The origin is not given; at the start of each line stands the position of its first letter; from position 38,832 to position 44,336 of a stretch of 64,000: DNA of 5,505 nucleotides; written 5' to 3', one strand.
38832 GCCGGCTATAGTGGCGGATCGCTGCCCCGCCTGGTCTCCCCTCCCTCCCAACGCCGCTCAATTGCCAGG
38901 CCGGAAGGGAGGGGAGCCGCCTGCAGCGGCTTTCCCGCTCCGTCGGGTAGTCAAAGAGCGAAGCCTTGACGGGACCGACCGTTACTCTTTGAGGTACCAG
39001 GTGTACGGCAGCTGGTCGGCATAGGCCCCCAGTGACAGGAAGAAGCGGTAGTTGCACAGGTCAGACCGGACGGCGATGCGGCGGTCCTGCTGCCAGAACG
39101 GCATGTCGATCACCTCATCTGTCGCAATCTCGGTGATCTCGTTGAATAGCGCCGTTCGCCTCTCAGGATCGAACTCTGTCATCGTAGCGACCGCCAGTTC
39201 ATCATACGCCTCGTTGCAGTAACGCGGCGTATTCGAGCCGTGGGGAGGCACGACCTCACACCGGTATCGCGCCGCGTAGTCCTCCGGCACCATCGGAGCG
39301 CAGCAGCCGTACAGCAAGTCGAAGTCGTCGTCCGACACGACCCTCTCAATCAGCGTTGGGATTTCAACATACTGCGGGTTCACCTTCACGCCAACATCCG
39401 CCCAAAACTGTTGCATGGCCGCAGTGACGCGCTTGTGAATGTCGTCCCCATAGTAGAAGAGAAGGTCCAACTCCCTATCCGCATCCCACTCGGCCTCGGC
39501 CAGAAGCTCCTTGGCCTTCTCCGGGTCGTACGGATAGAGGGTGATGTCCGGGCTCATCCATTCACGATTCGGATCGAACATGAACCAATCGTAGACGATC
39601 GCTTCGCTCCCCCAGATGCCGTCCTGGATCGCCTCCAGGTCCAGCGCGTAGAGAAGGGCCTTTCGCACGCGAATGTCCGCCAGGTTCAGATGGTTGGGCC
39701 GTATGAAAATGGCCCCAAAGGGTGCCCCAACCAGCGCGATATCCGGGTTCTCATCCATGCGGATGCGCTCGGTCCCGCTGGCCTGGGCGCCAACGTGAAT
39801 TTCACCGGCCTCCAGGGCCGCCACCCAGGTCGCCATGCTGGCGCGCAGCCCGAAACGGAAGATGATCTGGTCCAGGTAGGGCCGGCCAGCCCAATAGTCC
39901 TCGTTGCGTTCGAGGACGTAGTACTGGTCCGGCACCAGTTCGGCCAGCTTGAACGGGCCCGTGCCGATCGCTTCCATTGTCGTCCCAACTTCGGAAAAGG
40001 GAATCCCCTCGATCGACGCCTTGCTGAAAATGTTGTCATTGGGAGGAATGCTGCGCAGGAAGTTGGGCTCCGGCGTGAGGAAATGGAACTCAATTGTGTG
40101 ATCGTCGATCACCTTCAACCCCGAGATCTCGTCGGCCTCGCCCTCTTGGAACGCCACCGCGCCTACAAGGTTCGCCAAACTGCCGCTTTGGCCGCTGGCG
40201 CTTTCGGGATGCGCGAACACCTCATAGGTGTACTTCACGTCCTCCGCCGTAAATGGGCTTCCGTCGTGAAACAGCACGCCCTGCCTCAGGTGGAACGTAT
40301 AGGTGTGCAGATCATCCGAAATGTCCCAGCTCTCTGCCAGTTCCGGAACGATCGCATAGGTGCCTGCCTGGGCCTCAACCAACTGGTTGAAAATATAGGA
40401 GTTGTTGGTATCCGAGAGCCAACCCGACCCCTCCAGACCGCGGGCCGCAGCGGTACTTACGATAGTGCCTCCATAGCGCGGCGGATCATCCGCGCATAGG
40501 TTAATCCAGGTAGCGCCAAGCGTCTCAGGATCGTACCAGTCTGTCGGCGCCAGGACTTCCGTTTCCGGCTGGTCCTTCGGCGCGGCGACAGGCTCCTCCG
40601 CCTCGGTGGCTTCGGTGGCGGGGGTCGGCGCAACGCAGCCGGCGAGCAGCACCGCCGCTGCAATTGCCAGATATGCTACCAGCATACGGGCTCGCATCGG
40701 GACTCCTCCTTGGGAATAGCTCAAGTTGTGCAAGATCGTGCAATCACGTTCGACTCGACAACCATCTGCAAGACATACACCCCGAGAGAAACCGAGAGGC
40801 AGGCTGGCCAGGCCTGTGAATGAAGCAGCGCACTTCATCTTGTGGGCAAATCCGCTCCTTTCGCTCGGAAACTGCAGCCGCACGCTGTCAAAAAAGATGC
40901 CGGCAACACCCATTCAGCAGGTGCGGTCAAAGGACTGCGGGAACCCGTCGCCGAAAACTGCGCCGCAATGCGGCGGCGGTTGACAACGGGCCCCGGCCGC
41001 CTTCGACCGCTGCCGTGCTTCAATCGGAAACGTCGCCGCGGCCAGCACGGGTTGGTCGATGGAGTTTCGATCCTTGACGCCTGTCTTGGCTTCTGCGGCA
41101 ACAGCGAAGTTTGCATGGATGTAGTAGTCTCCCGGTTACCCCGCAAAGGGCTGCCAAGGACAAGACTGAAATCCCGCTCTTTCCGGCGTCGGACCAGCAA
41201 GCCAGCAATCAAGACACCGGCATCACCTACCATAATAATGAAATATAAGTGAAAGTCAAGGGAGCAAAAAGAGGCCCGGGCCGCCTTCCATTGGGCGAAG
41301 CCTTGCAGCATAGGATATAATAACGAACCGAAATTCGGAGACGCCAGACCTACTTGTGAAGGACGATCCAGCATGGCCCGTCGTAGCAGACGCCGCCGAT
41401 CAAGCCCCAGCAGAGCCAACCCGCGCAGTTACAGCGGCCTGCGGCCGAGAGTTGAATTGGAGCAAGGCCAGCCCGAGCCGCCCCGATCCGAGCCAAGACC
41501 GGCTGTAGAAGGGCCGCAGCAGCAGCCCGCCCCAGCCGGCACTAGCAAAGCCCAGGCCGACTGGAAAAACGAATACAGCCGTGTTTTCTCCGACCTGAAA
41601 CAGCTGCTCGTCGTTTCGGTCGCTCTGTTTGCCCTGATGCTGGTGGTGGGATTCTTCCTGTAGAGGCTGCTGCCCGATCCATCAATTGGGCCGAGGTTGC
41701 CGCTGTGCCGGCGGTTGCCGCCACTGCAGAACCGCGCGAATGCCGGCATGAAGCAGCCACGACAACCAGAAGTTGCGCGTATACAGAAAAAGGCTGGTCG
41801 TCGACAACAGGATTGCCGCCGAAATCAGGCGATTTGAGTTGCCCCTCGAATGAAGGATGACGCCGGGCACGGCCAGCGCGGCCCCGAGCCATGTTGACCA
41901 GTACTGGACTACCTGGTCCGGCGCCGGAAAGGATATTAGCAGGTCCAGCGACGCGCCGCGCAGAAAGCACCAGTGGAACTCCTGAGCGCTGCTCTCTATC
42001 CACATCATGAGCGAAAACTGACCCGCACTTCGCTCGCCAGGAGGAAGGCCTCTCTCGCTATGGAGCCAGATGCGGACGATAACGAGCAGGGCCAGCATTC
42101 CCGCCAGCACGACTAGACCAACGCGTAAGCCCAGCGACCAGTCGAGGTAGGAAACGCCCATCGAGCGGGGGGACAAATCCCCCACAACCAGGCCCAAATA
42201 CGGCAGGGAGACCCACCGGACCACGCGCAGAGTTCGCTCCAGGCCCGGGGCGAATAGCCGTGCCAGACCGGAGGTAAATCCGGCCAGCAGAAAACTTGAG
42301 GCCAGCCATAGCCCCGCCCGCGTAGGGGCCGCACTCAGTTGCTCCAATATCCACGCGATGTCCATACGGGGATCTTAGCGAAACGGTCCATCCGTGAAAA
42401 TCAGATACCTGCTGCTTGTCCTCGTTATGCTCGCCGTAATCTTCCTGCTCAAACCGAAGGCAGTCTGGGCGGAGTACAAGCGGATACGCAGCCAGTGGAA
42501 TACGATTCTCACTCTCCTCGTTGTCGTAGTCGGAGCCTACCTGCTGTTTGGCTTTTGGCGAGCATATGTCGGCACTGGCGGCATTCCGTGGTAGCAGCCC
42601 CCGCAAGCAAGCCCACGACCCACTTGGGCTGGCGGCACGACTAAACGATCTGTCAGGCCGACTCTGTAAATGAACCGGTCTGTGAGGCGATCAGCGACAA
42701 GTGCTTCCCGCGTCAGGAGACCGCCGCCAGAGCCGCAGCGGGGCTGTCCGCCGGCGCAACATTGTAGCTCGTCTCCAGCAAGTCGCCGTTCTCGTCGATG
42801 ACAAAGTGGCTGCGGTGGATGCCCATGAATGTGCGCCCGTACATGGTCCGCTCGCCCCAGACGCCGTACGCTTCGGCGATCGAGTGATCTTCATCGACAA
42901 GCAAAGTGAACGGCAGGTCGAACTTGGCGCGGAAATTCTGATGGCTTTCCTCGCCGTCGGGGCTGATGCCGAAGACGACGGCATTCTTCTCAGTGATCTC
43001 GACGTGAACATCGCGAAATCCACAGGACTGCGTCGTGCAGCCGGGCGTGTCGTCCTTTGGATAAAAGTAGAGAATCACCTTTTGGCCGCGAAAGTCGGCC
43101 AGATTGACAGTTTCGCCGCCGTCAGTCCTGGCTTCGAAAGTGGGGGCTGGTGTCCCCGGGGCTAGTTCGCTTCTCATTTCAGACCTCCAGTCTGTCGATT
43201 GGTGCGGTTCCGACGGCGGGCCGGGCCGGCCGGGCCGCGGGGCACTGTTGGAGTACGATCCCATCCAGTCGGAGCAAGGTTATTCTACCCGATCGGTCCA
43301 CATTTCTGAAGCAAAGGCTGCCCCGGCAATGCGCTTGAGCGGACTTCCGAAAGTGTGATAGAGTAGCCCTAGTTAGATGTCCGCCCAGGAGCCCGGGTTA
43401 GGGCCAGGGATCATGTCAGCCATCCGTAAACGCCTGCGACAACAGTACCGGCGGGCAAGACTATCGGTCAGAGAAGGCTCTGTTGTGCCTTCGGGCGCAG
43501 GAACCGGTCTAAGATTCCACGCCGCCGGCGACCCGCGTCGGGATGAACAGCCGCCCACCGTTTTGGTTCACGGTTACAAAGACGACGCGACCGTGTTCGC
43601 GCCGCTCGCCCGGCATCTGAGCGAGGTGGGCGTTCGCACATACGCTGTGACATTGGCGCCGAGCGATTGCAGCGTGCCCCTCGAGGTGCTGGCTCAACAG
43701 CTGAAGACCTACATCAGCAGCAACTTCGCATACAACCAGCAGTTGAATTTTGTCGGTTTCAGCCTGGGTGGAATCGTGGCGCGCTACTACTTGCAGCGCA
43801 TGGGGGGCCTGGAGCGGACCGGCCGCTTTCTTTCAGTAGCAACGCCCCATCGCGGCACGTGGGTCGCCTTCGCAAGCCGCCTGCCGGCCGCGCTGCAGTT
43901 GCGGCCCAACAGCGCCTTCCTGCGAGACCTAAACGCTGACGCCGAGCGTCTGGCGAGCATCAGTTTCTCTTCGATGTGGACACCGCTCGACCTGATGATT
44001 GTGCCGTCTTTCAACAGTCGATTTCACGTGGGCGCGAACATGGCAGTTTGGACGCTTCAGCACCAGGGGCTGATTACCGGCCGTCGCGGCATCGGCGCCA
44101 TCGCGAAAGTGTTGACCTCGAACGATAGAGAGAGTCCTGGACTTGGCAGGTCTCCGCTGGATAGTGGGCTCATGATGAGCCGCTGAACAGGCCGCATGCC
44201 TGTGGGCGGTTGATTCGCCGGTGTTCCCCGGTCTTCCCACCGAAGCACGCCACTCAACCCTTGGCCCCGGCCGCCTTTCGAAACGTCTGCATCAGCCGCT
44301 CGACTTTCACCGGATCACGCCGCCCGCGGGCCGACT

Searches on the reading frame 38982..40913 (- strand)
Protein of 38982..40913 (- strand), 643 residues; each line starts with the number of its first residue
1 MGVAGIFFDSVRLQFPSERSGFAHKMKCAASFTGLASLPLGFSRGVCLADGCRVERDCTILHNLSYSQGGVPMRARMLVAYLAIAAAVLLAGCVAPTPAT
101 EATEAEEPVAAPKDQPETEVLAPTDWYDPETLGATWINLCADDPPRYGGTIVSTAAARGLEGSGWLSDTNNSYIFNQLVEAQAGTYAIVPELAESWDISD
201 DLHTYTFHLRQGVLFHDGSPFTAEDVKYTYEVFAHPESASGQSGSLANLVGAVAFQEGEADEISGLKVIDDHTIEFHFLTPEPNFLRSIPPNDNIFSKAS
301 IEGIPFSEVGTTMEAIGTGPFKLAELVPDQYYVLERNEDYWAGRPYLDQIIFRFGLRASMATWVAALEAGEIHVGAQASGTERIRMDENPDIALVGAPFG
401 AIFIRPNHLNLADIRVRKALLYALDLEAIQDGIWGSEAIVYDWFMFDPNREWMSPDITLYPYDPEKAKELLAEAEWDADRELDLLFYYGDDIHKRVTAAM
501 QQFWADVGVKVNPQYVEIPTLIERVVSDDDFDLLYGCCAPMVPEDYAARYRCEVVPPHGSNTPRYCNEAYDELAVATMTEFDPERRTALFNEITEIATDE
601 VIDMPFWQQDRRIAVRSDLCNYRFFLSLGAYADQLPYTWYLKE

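Call 92: search_protein_families(library=pfam, proteins=[window:38982-40913:-], max_evalue=0.00001)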
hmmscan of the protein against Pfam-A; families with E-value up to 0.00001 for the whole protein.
window:38982-40913:- (643 aa): 1 family
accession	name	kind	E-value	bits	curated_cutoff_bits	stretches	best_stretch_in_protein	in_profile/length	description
PF00496.27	SBP_bac_5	-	1.4e-79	268.3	32.4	1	188-535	2-343/368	Bacterial extracellular solute-binding proteins, family 5 Middle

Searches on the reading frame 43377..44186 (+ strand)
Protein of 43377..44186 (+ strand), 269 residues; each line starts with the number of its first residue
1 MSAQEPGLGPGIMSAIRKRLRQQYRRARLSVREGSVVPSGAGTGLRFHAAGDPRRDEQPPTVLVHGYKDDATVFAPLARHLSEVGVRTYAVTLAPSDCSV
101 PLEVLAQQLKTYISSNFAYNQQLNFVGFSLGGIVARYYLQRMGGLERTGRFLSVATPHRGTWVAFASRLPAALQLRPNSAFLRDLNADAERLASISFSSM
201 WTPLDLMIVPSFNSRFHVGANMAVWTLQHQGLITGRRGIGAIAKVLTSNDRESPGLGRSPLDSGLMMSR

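Call 93: search_protein_families(library=pfam, proteins=[window:43377-44186:+], max_evalue=0.00001)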
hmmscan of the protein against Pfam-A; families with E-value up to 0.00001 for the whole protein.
window:43377-44186:+ (269 aa): 2 families
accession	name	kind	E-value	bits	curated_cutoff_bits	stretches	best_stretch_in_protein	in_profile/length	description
PF02089.21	Palm_thioest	-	3.4e-09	37.2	26.8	1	60-161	1-113/254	Palmitoyl protein thioesterase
PF05057.20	DUF676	-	9.3e-06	25.7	20.3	0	106-165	59-132/217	Putative serine esterase (DUF676)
